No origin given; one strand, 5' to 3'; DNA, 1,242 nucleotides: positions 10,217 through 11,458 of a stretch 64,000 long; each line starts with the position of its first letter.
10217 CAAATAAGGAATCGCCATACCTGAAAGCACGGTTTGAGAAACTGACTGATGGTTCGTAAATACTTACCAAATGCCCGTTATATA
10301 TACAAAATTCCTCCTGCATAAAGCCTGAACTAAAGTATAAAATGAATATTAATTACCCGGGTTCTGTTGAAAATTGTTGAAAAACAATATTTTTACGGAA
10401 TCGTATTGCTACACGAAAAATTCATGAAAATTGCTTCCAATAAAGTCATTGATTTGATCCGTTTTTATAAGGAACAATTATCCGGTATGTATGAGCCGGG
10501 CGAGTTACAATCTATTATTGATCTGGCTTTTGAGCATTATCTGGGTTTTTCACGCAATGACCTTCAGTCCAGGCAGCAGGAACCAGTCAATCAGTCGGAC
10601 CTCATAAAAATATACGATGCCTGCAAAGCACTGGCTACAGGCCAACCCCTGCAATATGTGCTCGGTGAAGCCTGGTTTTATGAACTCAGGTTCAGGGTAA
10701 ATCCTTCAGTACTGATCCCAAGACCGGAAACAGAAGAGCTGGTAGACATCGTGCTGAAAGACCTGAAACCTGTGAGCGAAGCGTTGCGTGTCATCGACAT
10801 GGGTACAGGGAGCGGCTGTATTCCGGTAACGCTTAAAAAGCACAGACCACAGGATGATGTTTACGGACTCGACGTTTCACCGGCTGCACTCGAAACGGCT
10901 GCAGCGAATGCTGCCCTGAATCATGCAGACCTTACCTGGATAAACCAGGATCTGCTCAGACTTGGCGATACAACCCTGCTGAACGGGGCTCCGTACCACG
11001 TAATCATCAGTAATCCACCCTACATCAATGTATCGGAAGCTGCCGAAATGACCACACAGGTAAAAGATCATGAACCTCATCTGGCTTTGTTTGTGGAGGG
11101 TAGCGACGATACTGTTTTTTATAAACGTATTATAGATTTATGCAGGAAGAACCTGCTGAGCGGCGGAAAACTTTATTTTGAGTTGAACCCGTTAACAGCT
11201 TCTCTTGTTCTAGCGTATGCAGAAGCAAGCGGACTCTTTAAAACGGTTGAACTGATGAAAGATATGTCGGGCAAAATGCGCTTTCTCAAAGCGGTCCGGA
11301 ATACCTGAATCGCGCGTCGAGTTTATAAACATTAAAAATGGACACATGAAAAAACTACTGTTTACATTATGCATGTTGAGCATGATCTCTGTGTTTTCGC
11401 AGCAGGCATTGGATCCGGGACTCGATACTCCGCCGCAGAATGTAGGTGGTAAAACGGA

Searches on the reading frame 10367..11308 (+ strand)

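Call 49: search_protein_families(library=pfam, proteins=[window:10367-11308:+], max_evalue=0.001)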
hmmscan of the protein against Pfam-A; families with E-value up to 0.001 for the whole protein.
window:10367-11308:+ (313 aa): 9 families
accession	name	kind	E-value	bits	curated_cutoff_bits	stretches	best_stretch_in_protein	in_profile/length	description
PF05175.20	MTS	-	2.1e-11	44.2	23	1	131-226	25-115/170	Methyltransferase small domain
PF13649.12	Methyltransf_25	-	1.2e-07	32.7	27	1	142-216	1-71/97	Methyltransferase domain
PF17827.6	PrmC_N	-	1.7e-07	32.1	23.4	1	31-100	3-71/71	PrmC N-terminal domain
PF06325.19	PrmA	-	7.1e-07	29.4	22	1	138-216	161-233/296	Ribosomal protein L11 methyltransferase (PrmA)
PF13847.12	Methyltransf_31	-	9.8e-07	29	27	1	138-216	3-81/145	Methyltransferase domain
PF08242.18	Methyltransf_12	-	1.6e-05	26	30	1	144-216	2-72/98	Methyltransferase domain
PF02475.24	TRM5-TYW2_MTfase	-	3.5e-05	24.3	28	1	136-189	34-87/164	TRM5/TYW2 methyltransferase domain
PF05971.18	Methyltransf_10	-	5.2e-05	23.2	23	1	125-234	89-202/299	RNA methyltransferase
PF02384.22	N6_Mtase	-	0.00078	19.3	20.4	0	127-257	36-171/311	N-6 DNA Methylase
